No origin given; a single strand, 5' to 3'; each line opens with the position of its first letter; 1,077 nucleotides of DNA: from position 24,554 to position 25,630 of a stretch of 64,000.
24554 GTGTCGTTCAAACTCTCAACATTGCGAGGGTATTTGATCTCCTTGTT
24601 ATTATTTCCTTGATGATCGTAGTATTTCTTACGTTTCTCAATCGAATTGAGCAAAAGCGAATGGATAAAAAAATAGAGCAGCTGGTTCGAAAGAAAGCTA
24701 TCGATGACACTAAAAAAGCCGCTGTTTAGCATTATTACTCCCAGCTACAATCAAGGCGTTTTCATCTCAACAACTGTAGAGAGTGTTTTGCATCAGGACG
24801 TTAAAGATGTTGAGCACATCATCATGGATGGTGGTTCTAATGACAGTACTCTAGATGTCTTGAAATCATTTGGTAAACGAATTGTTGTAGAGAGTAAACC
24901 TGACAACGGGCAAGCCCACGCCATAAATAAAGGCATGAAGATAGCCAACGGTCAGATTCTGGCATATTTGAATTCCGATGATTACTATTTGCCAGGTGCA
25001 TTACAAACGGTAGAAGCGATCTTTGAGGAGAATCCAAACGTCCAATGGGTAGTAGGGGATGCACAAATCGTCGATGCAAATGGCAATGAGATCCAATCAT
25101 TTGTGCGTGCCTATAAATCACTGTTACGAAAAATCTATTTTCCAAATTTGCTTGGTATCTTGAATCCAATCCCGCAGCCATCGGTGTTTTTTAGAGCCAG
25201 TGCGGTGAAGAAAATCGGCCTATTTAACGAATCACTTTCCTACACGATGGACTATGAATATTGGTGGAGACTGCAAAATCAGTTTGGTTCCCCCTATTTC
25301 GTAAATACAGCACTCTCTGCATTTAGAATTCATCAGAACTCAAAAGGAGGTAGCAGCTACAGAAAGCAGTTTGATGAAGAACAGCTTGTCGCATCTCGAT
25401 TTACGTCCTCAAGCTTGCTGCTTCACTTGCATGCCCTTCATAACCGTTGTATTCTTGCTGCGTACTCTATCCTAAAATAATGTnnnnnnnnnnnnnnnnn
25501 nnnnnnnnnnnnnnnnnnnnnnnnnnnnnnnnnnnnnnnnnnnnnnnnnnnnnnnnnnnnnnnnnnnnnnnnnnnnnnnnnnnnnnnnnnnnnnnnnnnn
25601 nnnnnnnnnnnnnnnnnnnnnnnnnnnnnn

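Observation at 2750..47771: Two Wzx flippases are present but no recognisable priming phosphoglycosyltransferase, Wzy polymerase or Wzz. These components may hide among the unassigned membrane proteins or lie outside the window.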

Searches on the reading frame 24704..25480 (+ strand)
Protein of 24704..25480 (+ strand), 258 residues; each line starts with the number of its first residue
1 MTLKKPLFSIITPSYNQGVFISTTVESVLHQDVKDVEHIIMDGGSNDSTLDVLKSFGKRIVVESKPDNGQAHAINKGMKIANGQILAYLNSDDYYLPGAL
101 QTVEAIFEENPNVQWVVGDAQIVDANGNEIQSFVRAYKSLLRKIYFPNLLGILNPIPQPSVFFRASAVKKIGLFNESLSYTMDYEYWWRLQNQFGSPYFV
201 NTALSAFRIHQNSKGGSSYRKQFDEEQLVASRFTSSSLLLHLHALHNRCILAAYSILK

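Call 5: search_protein_families(library=pfam, proteins=[window:24704-25480:+], max_evalue=0.01)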
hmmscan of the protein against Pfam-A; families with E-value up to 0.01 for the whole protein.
window:24704-25480:+ (258 aa): 3 families
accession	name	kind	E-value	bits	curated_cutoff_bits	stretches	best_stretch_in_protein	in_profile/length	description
PF00535.33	Glycos_transf_2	-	1.1e-24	87.7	23.3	1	9-137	1-132/168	Glycosyl transferase family 2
PF13641.12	Glyco_tranf_2_3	-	5.4e-10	40.1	27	1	8-201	3-205/230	Glycosyltransferase like family 2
PF10111.15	Glyco_tranf_2_2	-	3.1e-07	30.6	27.3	1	20-192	14-201/276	Glycosyltransferase like family 2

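Call 69: search_protein_families(library=ncbifam, proteins=[window:24704-25480:+], max_evalue=0.001)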
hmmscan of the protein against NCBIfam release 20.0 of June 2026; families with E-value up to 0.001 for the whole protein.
window:24704-25480:+ (258 aa): 17 families
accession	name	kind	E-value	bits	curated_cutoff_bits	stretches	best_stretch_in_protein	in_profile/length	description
NF047683.1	TeichurnBiosyTuaG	equivalog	1.3e-22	80.7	400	1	1-213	1-209/252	teichuronic acid biosynthesis protein TuaG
TIGR03937.1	PgaC_IcaA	equivalog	3.6e-17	62.4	422.3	1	5-194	44-237/407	poly-beta-1,6-N-acetyl-D-glucosamine synthase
TIGR04283.1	glyco_like_mftF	equivalog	7.5e-15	55.1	182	1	9-193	2-172/221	TIGR04283 family arsenosugar biosynthesis glycosyltransferase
NF007482.0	PRK10073.1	equivalog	2.4e-14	53.1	423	1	4-108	4-111/334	glycosyltransferase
TIGR04009.1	wcaE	equivalog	7.3e-13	48.4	369.2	1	8-170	3-159/248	colanic acid biosynthesis glycosyltransferase WcaE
NF050050.1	ProtGlycPglI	equivalog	1.9e-12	47.2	500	1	6-104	2-105/306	GalNAc(5)-diNAcBac-PP-undecaprenol beta-1,3-glucosyltransferase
NF041875.1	EPS_EpsD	equivalog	1.2e-11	44.7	370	1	9-204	2-203/325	exopolysaccharide biosynthesis glycosyltransferase EpsD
NF053739.1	GlytfEpsEBac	equivalog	1.7e-11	43.7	450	1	7-229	2-224/265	glycosyltransferase EpsE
TIGR03965.1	mycofact_glyco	equivalog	3e-11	42.9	280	1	9-193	77-266/467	mycofactocin biosynthesis glycosyltransferase MftF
NF007453.0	PRK10018.1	equivalog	1e-09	38.5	382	1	2-215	2-214/280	colanic acid biosynthesis glycosyltransferase WcaA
TIGR04017.1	WcaA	equivalog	2.4e-09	37.2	495.75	1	3-214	2-212/279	colanic acid biosynthesis glycosyltransferase WcaA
TIGR03111.1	glyc2_xrt_Gpos1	hypoth_equivalog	4.6e-08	32.3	363.95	1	4-144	47-190/439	TIGR03111 family XrtG-associated glycosyltransferase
TIGR04182.1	glyco_TIGR04182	equivalog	2e-06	27.4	325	1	10-119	4-108/293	S-layer glycoprotein N-glycosyltransferase AglJ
NF010496.0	PRK13915.1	equivalog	2.1e-05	23.7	262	1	8-93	33-127/307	glucosyl-3-phosphoglycerate synthase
NF041394.1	GtaseAglG_Halo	equivalog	2.9e-05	23.5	440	1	21-96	18-96/304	glucosyl-dolichyl phosphate glucuronosyltransferase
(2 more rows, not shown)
